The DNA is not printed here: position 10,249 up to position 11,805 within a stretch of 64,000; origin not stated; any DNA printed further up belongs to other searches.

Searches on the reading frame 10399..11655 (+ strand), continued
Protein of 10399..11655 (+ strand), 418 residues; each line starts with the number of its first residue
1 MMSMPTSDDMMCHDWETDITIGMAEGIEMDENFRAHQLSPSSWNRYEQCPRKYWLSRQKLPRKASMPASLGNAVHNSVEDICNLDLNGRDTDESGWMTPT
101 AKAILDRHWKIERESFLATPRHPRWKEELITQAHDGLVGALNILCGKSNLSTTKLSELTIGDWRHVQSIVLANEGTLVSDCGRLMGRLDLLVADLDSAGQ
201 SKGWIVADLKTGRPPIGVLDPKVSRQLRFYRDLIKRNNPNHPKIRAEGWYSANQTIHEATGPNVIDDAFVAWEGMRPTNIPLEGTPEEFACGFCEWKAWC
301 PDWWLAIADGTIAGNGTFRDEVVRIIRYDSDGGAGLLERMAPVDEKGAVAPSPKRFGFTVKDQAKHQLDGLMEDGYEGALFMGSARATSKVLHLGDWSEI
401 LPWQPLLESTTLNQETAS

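Call 19: search_solved_structures(query=A1, max_evalue=0.1, show_alignments=2)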
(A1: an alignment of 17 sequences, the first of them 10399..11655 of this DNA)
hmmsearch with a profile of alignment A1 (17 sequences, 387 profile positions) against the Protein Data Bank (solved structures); distinct sequences matched with E-value up to 0.1: 2.
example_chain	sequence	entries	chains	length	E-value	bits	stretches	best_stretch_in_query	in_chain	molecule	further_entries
6ppu_A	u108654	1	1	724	0.0082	18.5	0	157-206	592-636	ATP-dependent DNA helicase (UvrD/REP)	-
7sjr_A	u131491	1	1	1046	0.02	17.2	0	157-206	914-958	DNA helicase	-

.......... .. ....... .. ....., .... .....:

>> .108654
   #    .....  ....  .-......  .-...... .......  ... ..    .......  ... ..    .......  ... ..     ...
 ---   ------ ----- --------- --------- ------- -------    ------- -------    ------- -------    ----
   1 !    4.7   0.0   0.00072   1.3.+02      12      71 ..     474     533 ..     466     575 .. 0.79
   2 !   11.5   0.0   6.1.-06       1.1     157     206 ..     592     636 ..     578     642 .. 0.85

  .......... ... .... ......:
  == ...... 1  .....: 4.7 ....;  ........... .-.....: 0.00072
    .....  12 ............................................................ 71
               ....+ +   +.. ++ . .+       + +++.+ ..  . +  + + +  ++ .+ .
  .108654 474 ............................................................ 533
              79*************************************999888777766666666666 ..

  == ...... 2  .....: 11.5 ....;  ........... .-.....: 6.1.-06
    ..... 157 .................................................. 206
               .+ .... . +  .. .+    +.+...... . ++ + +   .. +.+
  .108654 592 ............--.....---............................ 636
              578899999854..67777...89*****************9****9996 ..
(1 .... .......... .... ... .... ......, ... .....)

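Call 20: search_protein_families(library=ncbifam, proteins=[window:10399-11655:+], max_evalue=0.01)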
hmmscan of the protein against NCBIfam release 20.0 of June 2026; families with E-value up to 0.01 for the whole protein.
window:10399-11655:+ (418 aa): 0 families

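Call 25: predict_structure(alignment_id=A1)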
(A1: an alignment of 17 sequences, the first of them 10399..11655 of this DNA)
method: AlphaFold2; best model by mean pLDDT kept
length: 418 residues; sequences in the alignment: 17
mean_pLDDT: 69.9   pTM: 0.57
mean pLDDT of the five models: 69.9, 69.4, 69.4, 66.7, 66.6
residues with pLDDT >= 90: 117; 70-90: 139; 50-70: 57; < 50: 105
segments of 3 or more residues with pLDDT < 50: 1-62, 181-184, 274-299, 406-418
pLDDT, mean of each block of 10 residues (from residue 1): 31 27 28 27 31 35 72 90 91 93 96 81 85 94 90 86 93 63 61 88 90 83 78 78 90 90 72 45 37 38 63 58 91 91 78 89 81 88 70 69 52 35
secondary structure, 60 per line:
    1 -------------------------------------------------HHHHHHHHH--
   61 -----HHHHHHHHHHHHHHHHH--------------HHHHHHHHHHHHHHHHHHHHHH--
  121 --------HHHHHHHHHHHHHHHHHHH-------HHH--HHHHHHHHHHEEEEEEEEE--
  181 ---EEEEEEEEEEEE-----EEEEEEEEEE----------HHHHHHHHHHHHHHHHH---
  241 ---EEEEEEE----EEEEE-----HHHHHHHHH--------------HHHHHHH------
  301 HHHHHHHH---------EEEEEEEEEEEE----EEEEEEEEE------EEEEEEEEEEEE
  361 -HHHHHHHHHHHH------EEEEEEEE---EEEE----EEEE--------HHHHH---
elements in order: H50-58 H66-82 H97-118 H129-147 H160-169 E170-178 E184-195 E201-210 H221-237 E244-250 E255-259 H265-273 H288-294 H301-308 E318-329 E334-342 E349-360 H362-373 E380-387 E391-394 E399-402 H411-415

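Call 30: fold_search(model_id=the predicted structure, library=pdb)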
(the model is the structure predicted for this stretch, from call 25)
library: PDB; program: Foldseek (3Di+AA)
matches with E <= 10: 447; with E <= 0.001: 2
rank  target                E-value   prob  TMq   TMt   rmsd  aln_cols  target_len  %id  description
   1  6ppu_A                1.5e-04  1.00  0.28  0.20   7.3       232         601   19  Cryo-EM structure of AdnAB-AMPPNP-DNA complex (released 2019-11-20)
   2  9iab_A                8.0e-04  1.00  0.28  0.41   8.6       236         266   15  Structure of the Argonaute-associated Cas4 family protein 1 (ACE1) from Chroococcidiopsis thermalis (CtACE1) (released 2025-04-23)
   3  9iac_A                1.4e-03  1.00  0.29  0.41  10.3       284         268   15  Structure of the Argonaute-associated Cas4 family protein 1 (ACE1) from Microcystis aeruginosa (MaACE1) (released 2025-04-23)
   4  4jbk_D                1.5e-03  0.99  0.14  0.26  12.2       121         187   11  Molecular basis for abrogation of activation of pro-inflammatory cytokines (released 2013-06-26)
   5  4l5q                  1.9e-03  1.00  0.14  0.26   9.1       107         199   13  Crystal structure of p202 HIN1 (released 2013-07-31)
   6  9iac_B                1.9e-03  1.00  0.30  0.42  10.2       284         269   14  Structure of the Argonaute-associated Cas4 family protein 1 (ACE1) from Microcystis aeruginosa (MaACE1) (released 2025-04-23)
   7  4lnq_A                2.2e-03  1.00  0.14  0.27   6.7       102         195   13  Crystal structure of Ifi202 HINa domain in complex with 20bp dsDNA (released 2014-01-08)
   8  4l5r_C                2.3e-03  0.99  0.14  0.26  11.3       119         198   11  Crystal structure of p202 HIN1 in complex with 20-mer dsDNA (released 2013-07-31)
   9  8idx_A                2.4e-03  1.00  0.14  0.27  10.4       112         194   13  Structure of p205 HIN (released 2024-02-14)
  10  4lnq_B                2.4e-03  1.00  0.14  0.26   9.3       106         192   11  Crystal structure of Ifi202 HINa domain in complex with 20bp dsDNA (released 2014-01-08)
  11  4jbj_B                2.6e-03  0.99  0.14  0.27  11.3       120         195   10  Structural mimicry for functional antagonism (released 2013-06-26)
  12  4jbj_A                3.4e-03  1.00  0.14  0.26   8.1       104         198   12  Structural mimicry for functional antagonism (released 2013-06-26)
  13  4jbk_A                3.4e-03  0.99  0.14  0.27  11.5       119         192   12  Molecular basis for abrogation of activation of pro-inflammatory cytokines (released 2013-06-26)
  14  4jbk_B                3.4e-03  0.99  0.14  0.27  11.5       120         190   10  Molecular basis for abrogation of activation of pro-inflammatory cytokines (released 2013-06-26)
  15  4jbm_B                5.2e-03  0.99  0.13  0.26  10.6       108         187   12  Structure of murine DNA binding protein bound with ds DNA (released 2013-06-26)
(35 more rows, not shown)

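Call 31: search_protein_representatives(alignment_id=A1)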
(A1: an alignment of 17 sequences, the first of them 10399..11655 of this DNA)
Query: 17 sequences, 387 profile positions. Proteins with E-value up to 0.001 (for the whole library): 515; up to 1e-10: 91; up to 1e-30: 26. The best 150 are listed.
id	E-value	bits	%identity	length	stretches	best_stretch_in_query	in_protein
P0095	4.9e-170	582.1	-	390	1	8-384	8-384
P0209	1.6e-104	366.5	-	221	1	95-313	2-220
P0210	6.7e-96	338.1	-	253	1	9-257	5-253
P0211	1.4e-94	333.7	-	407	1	9-383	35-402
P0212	1.2e-86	307.7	-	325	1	8-238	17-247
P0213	9.0e-82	291.6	-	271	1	120-384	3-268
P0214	1.7e-79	284.1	-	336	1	41-380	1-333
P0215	3.0e-73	263.5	-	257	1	7-211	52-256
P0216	5.4e-54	200.2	-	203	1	177-307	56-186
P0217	1.5e-53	198.7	-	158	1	160-296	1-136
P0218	8.3e-51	189.7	-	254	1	44-253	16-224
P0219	3.5e-46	174.4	-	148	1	166-301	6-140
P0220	8.7e-46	173.1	-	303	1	59-220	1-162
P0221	4.5e-44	167.5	-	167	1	28-176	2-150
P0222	5.5e-44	167.2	-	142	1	1-99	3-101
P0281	2.0e-13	66.6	-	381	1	21-318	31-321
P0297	6.1e-11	58.4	-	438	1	12-290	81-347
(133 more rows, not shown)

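Call 32: find_encoding_contigs(protein=P0211, flank=9000, max_places=3)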
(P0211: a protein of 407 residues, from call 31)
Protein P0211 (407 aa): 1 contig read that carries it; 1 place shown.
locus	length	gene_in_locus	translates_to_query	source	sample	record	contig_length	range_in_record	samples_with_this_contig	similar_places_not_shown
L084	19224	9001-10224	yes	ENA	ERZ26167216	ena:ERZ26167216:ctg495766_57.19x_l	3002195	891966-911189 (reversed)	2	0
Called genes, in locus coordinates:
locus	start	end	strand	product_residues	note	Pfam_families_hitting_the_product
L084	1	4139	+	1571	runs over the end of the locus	-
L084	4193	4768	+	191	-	-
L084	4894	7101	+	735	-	PF22745:Nlig-Ia, PF01653:DNA_ligase_aden, PF03120:OB_DNA_ligase, PF00633:HHH (faint), PF12826:HHH_2 (faint), PF14520:HHH_5 (faint), PF00533:BRCT, PF12738:PTCB-BRCT (weak)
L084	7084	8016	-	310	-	-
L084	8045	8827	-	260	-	PF09754:PAC2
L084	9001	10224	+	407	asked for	PF12705:PDDEXK_1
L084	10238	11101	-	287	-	PF00929:RNase_T, PF13482:RNase_H_2 (faint)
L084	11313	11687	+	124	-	-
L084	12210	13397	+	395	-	PF00801:PKD, PF18911:PKD_4, PF22352:K319L-like_PKD (faint), PF18911:PKD_4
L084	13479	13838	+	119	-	-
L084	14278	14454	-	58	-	-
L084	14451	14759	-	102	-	-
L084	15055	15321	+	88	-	-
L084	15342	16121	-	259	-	-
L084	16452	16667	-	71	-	-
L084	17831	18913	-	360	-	-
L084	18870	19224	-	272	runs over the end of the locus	-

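Call 42: find_encoding_contigs(protein=P0281, flank=7000, max_places=2)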
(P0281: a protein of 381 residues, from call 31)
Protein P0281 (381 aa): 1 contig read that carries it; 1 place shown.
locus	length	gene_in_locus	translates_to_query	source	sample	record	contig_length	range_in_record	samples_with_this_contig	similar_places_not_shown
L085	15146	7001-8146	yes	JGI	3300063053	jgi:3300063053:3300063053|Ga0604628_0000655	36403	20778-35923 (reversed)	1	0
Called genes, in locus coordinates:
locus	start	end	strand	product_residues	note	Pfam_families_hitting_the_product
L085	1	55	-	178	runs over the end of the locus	?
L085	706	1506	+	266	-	PF25680:Mom (weak)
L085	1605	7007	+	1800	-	PF00270:DEAD, PF27116:YjiV_N, PF00271:Helicase_C (weak), PF09369:MZB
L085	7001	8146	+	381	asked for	PF12705:PDDEXK_1, PF01930:Cas_Cas4 (faint)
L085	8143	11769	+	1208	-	PF14236:DruA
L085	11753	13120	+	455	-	-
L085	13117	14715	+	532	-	-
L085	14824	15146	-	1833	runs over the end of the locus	PF00270:DEAD, PF27116:YjiV_N, PF00271:Helicase_C (weak), PF09369:MZB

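Call 43: find_encoding_contigs(protein=P0297, flank=7000, max_places=2)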
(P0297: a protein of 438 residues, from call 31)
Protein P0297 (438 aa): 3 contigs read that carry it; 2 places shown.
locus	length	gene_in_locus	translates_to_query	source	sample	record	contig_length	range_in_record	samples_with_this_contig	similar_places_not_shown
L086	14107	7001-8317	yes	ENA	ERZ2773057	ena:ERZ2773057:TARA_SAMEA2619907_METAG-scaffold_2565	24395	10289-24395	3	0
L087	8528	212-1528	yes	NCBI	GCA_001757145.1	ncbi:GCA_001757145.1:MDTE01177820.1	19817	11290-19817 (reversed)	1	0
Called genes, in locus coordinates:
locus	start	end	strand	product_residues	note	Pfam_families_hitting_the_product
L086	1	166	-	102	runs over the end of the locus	PF04972:BON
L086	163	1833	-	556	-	PF00361:Proton_antipo_M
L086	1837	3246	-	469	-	PF00361:Proton_antipo_M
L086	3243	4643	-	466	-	PF00361:Proton_antipo_M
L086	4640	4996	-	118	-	PF00420:Oxidored_q2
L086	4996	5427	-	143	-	PF04039:MnhB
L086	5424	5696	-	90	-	PF20501:MbhE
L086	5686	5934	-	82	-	PF13244:MbhD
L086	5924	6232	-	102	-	PF03334:PhaG_MnhG_YufB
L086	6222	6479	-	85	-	PF04066:MrpF_PhaF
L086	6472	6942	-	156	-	PF01899:MNHE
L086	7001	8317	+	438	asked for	PF01930:Cas_Cas4 (faint), PF12705:PDDEXK_1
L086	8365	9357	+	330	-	-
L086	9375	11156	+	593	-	-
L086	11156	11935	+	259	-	PF00378:ECH_1, PF16113:ECH_2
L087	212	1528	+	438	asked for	PF01930:Cas_Cas4 (faint), PF12705:PDDEXK_1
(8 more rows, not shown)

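Call 47: search_protein_families(library=pfam, proteins=[L015:9762-11006:+], max_evalue=1)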
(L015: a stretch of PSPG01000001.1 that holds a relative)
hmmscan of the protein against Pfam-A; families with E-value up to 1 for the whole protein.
L015:9762-11006:+ (414 aa): 6 families
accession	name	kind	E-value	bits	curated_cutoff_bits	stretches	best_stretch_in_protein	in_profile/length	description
PF18911.6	PKD_4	-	3.4e-24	85.2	27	2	56-139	3-83/85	PKD domain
PF00801.26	PKD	-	4.3e-16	59.1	23.5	2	59-134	2-74/80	PKD domain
PF22352.2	K319L-like_PKD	-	0.00038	20.8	27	0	158-231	11-78/84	K319L-like, PKD domain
PF21027.3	Sde0182_C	-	0.0035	18.3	27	1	162-180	3-21/83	Cellulose-binding protein Sde0182, C-terminal domain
PF19716.4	DUF6211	-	0.17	12.8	25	0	324-380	12-69/92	Family of unknown function (DUF6211)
PF14344.12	DUF4397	-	0.27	12.2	30.6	1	53-138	9-88/119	Domain of unknown function (DUF4397)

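Call 54: list_cluster_members(proteins=[P0211, L084:4894-7101:+, L084:10238-11101:-, L084:13479-13838:+, L084:8045-8827:-, L083:8148-8957:-, L083:10185-10994:-, L083:12334-12693:+])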
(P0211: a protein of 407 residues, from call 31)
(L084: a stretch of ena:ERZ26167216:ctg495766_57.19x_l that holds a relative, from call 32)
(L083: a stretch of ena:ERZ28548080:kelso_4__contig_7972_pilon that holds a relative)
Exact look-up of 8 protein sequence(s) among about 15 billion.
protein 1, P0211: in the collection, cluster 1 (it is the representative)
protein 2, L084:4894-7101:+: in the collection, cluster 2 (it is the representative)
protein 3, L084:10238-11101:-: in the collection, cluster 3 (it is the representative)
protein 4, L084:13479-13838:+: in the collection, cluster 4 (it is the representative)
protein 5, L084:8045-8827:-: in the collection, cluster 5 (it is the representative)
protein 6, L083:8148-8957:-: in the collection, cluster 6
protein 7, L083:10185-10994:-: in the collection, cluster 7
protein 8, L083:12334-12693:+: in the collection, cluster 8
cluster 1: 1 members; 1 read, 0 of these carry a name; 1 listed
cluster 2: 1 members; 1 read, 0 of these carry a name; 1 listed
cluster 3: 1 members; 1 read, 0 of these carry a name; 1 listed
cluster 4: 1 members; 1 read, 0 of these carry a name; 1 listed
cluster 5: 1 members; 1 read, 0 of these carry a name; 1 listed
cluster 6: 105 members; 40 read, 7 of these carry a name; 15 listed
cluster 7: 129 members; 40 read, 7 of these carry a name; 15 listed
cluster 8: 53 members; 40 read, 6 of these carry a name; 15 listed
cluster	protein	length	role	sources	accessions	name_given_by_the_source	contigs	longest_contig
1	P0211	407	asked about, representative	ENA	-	-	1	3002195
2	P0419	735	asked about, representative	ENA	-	-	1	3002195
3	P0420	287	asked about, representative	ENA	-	-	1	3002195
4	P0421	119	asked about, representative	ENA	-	-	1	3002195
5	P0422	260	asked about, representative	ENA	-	-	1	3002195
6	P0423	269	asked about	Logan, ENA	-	-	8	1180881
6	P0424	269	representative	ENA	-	-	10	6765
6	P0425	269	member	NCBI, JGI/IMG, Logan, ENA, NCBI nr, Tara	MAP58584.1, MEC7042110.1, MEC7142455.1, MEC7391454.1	MAG: PAC2 family protein [Candidatus Thermoplasmatota archaeon] | uncharacterized protein | hypothetical protein [Euryarchaeota archaeon]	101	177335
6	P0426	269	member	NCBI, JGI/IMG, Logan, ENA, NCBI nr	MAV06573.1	MAG: hypothetical protein CMA29_01600 [Euryarchaeota archaeon] | uncharacterized protein | hypothetical protein [Euryarchaeota archaeon]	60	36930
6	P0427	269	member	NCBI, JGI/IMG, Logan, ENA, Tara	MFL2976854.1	MAG: proteasome assembly chaperone family protein [Candidatus Thalassarchaeaceae archaeon] | strand:- start:14120 stop:14929 length:810 start_codon:yes stop_codon:yes ...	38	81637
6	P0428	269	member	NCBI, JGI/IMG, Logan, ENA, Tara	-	strand:+ start:3510 stop:4319 length:810 start_codon:yes stop_codon:yes gene_type:complete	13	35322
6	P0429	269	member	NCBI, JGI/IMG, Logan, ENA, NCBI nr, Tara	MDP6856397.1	MAG: PAC2 family protein [Candidatus Thalassarchaeaceae archaeon] | PAC2 family protein [Candidatus Thalassarchaeaceae archaeon] | strand:+ start:1366 stop:2175 length:810 start_codon:yes stop_codon:yes gene_type:complete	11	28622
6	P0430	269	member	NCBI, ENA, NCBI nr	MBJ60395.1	MAG: hypothetical protein CMB54_00500 [Euryarchaeota archaeon] | hypothetical protein [Euryarchaeota archaeon]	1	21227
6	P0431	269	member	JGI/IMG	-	uncharacterized protein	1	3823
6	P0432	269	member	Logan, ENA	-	-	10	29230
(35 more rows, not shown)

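Call 55: find_homologous_proteins(query=P0211, max_evalue=0.00001)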
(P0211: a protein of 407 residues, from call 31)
Query P0211 (407 aa): 50 proteins with E <= 0.00001 among 8000 candidates.
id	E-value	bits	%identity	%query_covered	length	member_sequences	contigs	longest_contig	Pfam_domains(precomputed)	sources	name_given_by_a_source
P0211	2.1e-271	918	100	100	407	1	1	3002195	PF12705.14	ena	-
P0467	2.1e-123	431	56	98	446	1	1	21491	PF12705.14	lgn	-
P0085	3.2e-79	285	42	90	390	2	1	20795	PF12705.14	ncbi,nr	ncbi:MAG: PD-(D/E)XK nuclease family protein [Candidatus Thalassarchaeaceae archaeon]|nr:PD-(D/E)XK 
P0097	5.6e-78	281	42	90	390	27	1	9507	PF12705.14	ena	-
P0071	1.3e-77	280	42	90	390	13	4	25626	PF12705.14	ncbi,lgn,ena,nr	ncbi:MAG: PD-(D/E)XK nuclease family protein [Candidatus Thermoplasmatota archaeon]|nr:PD-(D/E)XK nu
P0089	1.8e-77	279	42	90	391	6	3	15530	PF12705.14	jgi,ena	-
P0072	3.1e-77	279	41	90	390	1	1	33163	PF12705.14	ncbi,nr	ncbi:MAG: PD-(D/E)XK nuclease family protein [Candidatus Thalassarchaeaceae archaeon]|nr:PD-(D/E)XK 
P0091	3.3e-77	279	41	90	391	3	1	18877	PF12705.14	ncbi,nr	ncbi:MAG: PD-(D/E)XK nuclease family protein [Candidatus Thermoplasmatota archaeon]|nr:PD-(D/E)XK nu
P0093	9.5e-77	277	41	90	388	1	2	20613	PF12705.14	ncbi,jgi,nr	ncbi:MAG TPA: PD-(D/E)XK nuclease family protein [Candidatus Thalassarchaeaceae archaeon]|jgi:hypoth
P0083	2.1e-76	276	41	90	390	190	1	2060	PF12705.14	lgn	-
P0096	2.5e-75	272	40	89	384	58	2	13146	PF12705.14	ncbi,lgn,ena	-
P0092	2.6e-74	269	40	89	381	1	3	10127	PF12705.14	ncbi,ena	-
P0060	2.6e-73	266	40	89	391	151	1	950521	PF12705.14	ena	-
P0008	1.2e-72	264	40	89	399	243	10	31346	PF12705.14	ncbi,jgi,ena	-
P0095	2.3e-71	259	39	89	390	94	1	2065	PF12705.14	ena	-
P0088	1.7e-70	256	39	89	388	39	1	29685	PF12705.14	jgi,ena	-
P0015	2.4e-70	256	40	90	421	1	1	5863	PF12705.14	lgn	-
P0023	4.0e-70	255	39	89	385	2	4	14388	PF12705.14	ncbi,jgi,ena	-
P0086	8.0e-70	254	37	89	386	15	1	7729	PF12705.14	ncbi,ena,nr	ncbi:MAG: hypothetical protein CMO20_03465 [Thermoplasmata archaeon]|nr:hypothetical protein [Thermo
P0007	1.3e-69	254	39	89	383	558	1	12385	PF12705.14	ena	-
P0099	1.4e-69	253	38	89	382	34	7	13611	PF12705.14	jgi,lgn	jgi:hypothetical protein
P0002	1.7e-69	253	36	89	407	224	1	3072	PF12705.14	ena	-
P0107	2.0e-69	253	40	89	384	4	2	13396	PF12705.14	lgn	-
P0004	3.7e-69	252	38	89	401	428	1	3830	PF12705.14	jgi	-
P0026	5.4e-69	251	38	89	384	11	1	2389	PF12705.14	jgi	-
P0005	6.7e-69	251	38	89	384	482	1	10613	PF12705.14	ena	-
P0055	4.9e-68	248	37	89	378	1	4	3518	PF12705.14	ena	-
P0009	7.5e-68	248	38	89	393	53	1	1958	PF12705.14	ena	-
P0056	1.0e-67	247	34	89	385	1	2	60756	PF12705.14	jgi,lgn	-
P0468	1.1e-67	247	40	89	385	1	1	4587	PF12705.14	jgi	-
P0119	2.2e-67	246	35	90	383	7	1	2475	PF12705.14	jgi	-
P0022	2.8e-67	246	38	91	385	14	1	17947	PF12705.14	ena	-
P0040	5.8e-66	241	35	89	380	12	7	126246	PF12705.14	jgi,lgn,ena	-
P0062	6.7e-66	241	35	90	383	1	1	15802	PF12705.14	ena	-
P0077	1.6e-64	237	34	90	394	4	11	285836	PF12705.14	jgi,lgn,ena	-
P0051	2.6e-64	236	36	90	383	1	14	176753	PF12705.14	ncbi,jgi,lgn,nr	ncbi:MAG TPA: hypothetical protein EYQ11_06760 [Candidatus Poseidoniales archaeon]|jgi:hypothetical 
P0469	3.8e-62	229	37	89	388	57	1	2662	PF12705.14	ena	-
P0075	2.8e-60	223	34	89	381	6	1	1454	PF12705.14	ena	-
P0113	1.1e-58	217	33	90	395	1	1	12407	PF12705.14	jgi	jgi:hypothetical protein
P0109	1.4e-58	217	33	90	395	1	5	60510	PF12705.14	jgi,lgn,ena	jgi:hypothetical protein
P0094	3.1e-58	216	33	90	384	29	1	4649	PF12705.14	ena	-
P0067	5.8e-58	215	34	89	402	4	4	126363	PF12705.14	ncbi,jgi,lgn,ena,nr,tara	ncbi:MAG: hypothetical protein CMB61_06025 [Euryarchaeota archaeon]|nr:hypothetical protein [Euryarc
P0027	2.1e-57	213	38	82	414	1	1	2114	PF12705.14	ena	-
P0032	1.3e-56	211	38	78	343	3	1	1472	PF12705.14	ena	-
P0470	8.3e-45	172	43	55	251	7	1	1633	PF12705.14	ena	-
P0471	8.7e-43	165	45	51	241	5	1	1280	PF12705.14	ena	-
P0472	3.1e-41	160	48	47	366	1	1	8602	PF12705.14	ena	-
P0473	4.4e-39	153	43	51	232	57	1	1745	PF12705.14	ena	-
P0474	2.6e-37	147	42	57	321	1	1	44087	PF12705.14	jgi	jgi:hypothetical protein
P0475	1.1e-33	135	46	45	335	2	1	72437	PF12705.14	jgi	-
